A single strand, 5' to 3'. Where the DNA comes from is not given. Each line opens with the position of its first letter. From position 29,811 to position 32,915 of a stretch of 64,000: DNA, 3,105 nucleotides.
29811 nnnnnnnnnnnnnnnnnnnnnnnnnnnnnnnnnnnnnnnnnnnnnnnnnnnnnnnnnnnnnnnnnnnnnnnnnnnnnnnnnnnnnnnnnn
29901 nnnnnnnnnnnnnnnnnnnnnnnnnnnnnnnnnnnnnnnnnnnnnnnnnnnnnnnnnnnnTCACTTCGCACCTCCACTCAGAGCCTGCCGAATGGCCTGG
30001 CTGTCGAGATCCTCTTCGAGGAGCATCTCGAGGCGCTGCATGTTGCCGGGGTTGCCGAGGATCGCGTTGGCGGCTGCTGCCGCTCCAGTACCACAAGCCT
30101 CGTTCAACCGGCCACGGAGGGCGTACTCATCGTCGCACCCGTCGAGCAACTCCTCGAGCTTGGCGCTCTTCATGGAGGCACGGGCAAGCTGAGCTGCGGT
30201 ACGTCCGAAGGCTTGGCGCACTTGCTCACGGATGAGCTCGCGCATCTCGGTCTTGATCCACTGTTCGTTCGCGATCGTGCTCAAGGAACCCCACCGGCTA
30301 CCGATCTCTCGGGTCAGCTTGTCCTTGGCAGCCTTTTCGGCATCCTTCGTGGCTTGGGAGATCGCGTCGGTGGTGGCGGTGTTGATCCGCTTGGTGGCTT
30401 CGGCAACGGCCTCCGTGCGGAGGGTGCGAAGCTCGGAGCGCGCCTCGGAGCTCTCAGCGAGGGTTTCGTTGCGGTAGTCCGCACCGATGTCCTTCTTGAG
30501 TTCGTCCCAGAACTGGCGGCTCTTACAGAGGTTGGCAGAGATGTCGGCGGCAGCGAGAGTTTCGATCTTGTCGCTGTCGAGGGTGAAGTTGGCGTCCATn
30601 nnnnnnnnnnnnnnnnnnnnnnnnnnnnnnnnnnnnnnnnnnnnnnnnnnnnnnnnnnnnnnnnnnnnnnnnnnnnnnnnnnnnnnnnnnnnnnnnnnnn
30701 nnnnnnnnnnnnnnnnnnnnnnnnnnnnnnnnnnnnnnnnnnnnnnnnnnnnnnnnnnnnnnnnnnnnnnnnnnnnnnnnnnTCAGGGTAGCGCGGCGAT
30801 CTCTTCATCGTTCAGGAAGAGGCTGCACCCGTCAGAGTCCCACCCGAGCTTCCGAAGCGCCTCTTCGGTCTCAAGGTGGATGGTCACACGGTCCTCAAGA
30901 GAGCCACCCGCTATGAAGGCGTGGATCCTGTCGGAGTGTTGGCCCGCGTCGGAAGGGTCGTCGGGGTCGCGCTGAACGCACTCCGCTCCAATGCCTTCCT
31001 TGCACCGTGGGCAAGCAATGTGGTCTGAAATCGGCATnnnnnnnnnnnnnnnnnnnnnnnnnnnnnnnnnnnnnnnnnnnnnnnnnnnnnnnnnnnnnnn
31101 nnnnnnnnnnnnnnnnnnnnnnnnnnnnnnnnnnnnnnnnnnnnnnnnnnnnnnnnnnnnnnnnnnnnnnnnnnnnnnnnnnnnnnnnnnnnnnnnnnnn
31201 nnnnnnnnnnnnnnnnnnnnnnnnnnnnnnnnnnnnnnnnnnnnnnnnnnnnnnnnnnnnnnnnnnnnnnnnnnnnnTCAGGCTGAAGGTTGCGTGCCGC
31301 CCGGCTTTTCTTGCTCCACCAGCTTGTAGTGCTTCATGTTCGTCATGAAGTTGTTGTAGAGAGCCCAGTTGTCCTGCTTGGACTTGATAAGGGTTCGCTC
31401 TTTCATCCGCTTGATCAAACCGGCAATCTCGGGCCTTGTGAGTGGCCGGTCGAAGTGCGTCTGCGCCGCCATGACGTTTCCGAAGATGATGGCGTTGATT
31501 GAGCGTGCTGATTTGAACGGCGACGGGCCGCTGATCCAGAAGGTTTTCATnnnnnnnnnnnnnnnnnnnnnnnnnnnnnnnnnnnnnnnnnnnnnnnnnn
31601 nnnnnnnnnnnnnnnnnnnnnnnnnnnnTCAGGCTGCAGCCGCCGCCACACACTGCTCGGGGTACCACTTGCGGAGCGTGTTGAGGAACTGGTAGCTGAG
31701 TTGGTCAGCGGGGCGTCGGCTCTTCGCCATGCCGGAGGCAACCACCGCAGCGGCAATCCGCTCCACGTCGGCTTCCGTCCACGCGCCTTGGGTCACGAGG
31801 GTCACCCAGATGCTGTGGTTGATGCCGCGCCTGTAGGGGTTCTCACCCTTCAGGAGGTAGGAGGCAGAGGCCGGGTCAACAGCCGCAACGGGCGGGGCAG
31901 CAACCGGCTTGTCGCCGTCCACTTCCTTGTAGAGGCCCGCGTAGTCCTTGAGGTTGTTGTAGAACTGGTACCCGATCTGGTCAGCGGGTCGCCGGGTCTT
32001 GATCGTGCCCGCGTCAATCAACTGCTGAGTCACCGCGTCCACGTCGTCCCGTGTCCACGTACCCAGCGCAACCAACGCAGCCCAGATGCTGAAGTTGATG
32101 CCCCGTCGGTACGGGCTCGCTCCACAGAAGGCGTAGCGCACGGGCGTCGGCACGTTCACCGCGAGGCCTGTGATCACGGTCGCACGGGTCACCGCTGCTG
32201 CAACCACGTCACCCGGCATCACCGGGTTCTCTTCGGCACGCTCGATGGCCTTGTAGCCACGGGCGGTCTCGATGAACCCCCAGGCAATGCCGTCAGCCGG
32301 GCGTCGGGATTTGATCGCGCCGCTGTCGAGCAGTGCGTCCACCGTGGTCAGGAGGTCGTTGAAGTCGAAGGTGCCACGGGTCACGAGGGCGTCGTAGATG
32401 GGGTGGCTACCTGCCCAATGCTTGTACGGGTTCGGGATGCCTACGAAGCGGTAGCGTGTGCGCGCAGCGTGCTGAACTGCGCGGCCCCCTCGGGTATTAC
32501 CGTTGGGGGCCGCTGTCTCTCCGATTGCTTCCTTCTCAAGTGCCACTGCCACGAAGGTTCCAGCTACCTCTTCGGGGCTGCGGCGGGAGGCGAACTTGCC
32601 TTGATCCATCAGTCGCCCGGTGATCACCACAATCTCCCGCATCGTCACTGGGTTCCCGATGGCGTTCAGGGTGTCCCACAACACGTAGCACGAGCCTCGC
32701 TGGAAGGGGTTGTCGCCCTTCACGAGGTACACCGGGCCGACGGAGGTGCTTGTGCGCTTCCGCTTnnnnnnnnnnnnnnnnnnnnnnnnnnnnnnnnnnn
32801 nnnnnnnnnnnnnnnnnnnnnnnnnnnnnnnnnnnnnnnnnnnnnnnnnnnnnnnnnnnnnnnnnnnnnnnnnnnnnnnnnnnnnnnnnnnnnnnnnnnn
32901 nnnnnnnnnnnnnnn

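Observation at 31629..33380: ECF-sigma-like N-terminal domain fused to four ~65-aa tandem repeats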

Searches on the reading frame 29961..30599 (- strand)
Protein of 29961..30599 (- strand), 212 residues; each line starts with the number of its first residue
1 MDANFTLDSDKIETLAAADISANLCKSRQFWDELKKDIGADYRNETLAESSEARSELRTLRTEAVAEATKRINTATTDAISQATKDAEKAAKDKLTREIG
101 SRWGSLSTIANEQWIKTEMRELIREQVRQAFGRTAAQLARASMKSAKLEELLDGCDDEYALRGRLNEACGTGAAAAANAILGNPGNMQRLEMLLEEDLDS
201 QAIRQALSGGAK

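Call 19: search_protein_families(library=pfam, proteins=[window:29961-30599:-], max_evalue=0.01)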
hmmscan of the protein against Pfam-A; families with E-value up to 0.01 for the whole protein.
window:29961-30599:- (212 aa): 1 family
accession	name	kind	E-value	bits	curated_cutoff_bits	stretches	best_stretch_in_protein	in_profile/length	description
PF03732.24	Retrotrans_gag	-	0.0072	17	24.1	0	28-87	26-85/97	Retrotransposon gag protein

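Call 77: search_protein_families(library=phrogs, proteins=[window:29961-30599:-], max_evalue=0.01)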
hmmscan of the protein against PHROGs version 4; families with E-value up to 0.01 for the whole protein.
window:29961-30599:- (212 aa): 2 families
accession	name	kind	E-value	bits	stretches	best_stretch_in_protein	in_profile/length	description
phrog_5892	-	unknown function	0.00028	22.1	1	55-86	4-35/65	-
phrog_23139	-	unknown function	0.0052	17.8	0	32-80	41-87/152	-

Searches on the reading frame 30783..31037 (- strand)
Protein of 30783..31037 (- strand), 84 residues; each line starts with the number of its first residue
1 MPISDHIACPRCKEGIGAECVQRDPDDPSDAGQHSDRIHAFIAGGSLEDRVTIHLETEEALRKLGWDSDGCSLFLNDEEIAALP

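Call 19: search_protein_families(library=pfam, proteins=[window:30783-31037:-], max_evalue=0.01)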
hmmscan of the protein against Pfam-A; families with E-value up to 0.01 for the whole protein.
window:30783-31037:- (84 aa): 1 family
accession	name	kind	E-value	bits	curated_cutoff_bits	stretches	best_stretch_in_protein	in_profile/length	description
PF24623.2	Phage_zn_bind_8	-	0.001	19.2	24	1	7-40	12-44/57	Putative DNA-binding phage zinc finger domain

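Call 77: search_protein_families(library=phrogs, proteins=[window:30783-31037:-], max_evalue=0.01)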
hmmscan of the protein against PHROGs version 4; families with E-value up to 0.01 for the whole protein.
window:30783-31037:- (84 aa): 0 families

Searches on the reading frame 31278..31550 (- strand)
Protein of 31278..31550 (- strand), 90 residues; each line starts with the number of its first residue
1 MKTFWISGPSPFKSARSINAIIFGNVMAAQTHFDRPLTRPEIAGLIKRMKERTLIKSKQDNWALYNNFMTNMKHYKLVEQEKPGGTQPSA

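Call 19: search_protein_families(library=pfam, proteins=[window:31278-31550:-], max_evalue=0.01)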
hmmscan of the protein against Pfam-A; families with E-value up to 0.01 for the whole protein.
window:31278-31550:- (90 aa): 0 families

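Call 77: search_protein_families(library=phrogs, proteins=[window:31278-31550:-], max_evalue=0.01)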
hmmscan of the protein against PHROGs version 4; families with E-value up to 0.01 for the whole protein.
window:31278-31550:- (90 aa): 0 families

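Call 90: find_homologous_proteins(query=window:31278-31550:-, max_evalue=0.01)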
Query window:31278-31550:- (90 aa): 4 proteins with E <= 0.01 among 4 candidates.
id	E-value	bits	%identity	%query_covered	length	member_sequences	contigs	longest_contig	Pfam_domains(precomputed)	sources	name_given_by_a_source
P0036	2.3e-54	199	100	100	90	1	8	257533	-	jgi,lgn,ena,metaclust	metaclust:\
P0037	1.2e-42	161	87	92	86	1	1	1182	-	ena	-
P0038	1.8e-30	123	67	94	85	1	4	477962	-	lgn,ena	-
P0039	2.2e-28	116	64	92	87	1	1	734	-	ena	-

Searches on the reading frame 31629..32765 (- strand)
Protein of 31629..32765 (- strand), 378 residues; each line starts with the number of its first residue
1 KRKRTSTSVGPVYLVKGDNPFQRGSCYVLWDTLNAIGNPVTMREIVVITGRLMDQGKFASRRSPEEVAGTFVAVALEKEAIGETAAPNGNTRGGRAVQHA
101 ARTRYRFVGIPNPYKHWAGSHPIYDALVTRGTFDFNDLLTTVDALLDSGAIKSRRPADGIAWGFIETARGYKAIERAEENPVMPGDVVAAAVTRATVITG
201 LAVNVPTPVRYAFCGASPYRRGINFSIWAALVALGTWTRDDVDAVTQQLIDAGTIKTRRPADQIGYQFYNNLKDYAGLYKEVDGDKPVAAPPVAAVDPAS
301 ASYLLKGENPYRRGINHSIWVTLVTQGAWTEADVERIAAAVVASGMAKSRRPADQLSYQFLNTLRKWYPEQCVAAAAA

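Call 77: search_protein_families(library=phrogs, proteins=[window:31629-32765:-], max_evalue=0.01)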
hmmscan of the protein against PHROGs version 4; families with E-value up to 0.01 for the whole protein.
window:31629-32765:- (378 aa): 0 families

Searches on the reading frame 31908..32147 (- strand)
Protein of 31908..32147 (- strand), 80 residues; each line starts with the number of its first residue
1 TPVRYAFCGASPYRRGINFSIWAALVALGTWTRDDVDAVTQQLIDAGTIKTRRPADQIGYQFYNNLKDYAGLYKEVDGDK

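Call 47: search_solved_structures(query=A3, max_evalue=10, show_alignments=2)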
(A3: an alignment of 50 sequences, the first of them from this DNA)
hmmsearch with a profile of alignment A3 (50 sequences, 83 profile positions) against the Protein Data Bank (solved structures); distinct sequences matched with E-value up to 10: 12.
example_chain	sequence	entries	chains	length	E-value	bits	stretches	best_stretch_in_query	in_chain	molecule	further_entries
8zf2_A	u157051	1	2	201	0.07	16.3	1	16-67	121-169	Quorum-sensing regulator of virulence HapR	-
9ccg_A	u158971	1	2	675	0.31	14.2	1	30-63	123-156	POTRA domain-containing protein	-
4fyq_A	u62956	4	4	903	0.82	12.8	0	13-37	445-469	Aminopeptidase N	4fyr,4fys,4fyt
6atk_A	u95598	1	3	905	0.83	12.8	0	13-37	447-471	Aminopeptidase N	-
6u7e_A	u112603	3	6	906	0.84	12.8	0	13-37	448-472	Aminopeptidase N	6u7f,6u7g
7vpq_A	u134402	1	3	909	0.84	12.8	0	13-37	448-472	Aminopeptidase N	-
8wde_D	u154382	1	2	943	0.89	12.7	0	13-37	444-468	Aminopeptidase N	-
5lhd_A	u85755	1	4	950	0.94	12.7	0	13-37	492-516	Aminopeptidase N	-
9cam_B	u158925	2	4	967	0.98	12.6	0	13-37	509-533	Aminopeptidase N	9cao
7a6h_P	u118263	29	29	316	1.1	12.5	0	17-53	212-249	DNA-directed RNA polymerase III subunit RPC6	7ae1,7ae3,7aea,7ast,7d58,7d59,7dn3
3tgn_A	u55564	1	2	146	1.2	12.4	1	32-79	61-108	Adc operon repressor AdcR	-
4egy_A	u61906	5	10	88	1.3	12.2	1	29-56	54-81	Arabinose metabolism transcriptional repressor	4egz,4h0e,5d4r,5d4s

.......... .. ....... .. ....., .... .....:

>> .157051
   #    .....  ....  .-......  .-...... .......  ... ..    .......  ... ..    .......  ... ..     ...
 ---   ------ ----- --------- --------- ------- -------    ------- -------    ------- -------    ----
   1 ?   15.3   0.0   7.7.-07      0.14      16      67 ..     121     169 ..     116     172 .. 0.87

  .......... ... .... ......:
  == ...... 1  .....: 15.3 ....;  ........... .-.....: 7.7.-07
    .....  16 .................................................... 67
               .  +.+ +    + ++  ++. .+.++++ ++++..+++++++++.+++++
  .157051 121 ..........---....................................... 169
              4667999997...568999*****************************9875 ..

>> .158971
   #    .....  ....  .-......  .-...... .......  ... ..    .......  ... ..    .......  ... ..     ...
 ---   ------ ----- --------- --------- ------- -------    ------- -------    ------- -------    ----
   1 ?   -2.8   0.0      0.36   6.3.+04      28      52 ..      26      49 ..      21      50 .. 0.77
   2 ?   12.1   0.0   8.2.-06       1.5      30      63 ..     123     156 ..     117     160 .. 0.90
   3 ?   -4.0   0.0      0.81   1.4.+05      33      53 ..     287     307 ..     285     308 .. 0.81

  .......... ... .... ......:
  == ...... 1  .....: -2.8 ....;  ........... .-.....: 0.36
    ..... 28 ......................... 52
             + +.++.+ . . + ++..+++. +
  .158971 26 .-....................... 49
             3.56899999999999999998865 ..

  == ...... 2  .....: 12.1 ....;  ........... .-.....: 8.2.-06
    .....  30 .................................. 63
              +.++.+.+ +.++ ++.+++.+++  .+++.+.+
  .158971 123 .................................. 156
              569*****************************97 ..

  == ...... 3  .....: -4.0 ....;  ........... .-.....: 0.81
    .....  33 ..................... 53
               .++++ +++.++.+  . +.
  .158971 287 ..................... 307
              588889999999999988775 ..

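Call 50: predict_structure(alignment_id=A3)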
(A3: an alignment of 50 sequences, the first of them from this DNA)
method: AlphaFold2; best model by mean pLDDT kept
length: 80 residues; sequences in the alignment: 50
mean_pLDDT: 94.3   pTM: 0.85
mean pLDDT of the five models: 94.3, 94.3, 94.2, 93.9, 93.7
residues with pLDDT >= 90: 70; 70-90: 7; 50-70: 2; < 50: 1
segments of 3 or more residues with pLDDT < 50: none
pLDDT, mean of each block of 10 residues (from residue 1): 93 97 98 97 98 98 91 82
secondary structure, 60 per line:
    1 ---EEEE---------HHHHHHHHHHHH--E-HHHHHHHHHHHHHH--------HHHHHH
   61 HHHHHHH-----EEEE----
elements in order: E4-7 H17-28 H33-46 H55-67 E73-76

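Call 85: fold_search(model_id=the predicted structure, library=viral)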
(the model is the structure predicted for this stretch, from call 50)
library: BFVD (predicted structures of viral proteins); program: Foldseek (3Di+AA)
matches with E <= 10: 73; with E <= 0.001: 0
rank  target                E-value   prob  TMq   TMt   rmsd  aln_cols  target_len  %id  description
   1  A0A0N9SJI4            8.3e-03  1.00  0.63  0.30   3.7        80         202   14  Uncharacterized protein [Pseudomonas phage POR1]
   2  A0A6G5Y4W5            1.0e+00  0.25  0.49  0.48   7.4        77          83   16  (no name in the UniProt tables at hand)
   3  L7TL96                1.7e+00  0.12  0.38  0.21   8.6        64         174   16  (no name in the UniProt tables at hand)
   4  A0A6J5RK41            1.9e+00  0.06  0.27  0.23  11.1        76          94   18  Uncharacterized protein [uncultured Caudovirales phage]
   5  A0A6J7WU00            2.4e+00  0.03  0.18  0.13  12.3        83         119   17  Uncharacterized protein [uncultured Caudovirales phage]
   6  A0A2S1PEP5            2.6e+00  0.04  0.23  0.13   8.8        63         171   17  (no name in the UniProt tables at hand)
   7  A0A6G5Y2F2            3.0e+00  0.11  0.38  0.44   9.1        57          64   12  (no name in the UniProt tables at hand)
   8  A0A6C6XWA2            3.0e+00  0.11  0.45  0.43   7.2        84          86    7  (no name in the UniProt tables at hand)
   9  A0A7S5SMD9            3.2e+00  0.15  0.45  0.52   3.0        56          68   12  (no name in the UniProt tables at hand)
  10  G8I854                3.2e+00  0.07  0.32  0.39  11.3        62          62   22  (no name in the UniProt tables at hand)
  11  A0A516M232            3.4e+00  0.05  0.30  0.28  10.7        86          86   14  (no name in the UniProt tables at hand)
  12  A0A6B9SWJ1            3.4e+00  0.05  0.30  0.12  10.6        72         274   19  (no name in the UniProt tables at hand)
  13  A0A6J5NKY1            3.4e+00  0.03  0.24  0.20  11.4        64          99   19  Uncharacterized protein [uncultured Caudovirales phage]
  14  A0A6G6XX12            3.7e+00  0.23  0.42  0.43   1.7        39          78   20  (no name in the UniProt tables at hand)
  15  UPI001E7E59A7         3.7e+00  0.11  0.48  0.51   7.4        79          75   13  (no name look-up for this kind of identifier)
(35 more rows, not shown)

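Call 89: find_homologous_proteins(query=A3, max_evalue=0.001)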
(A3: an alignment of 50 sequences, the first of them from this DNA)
Query A3 (50 sequences): 267 candidates shared short words with the query, none scored E <= 0.001.
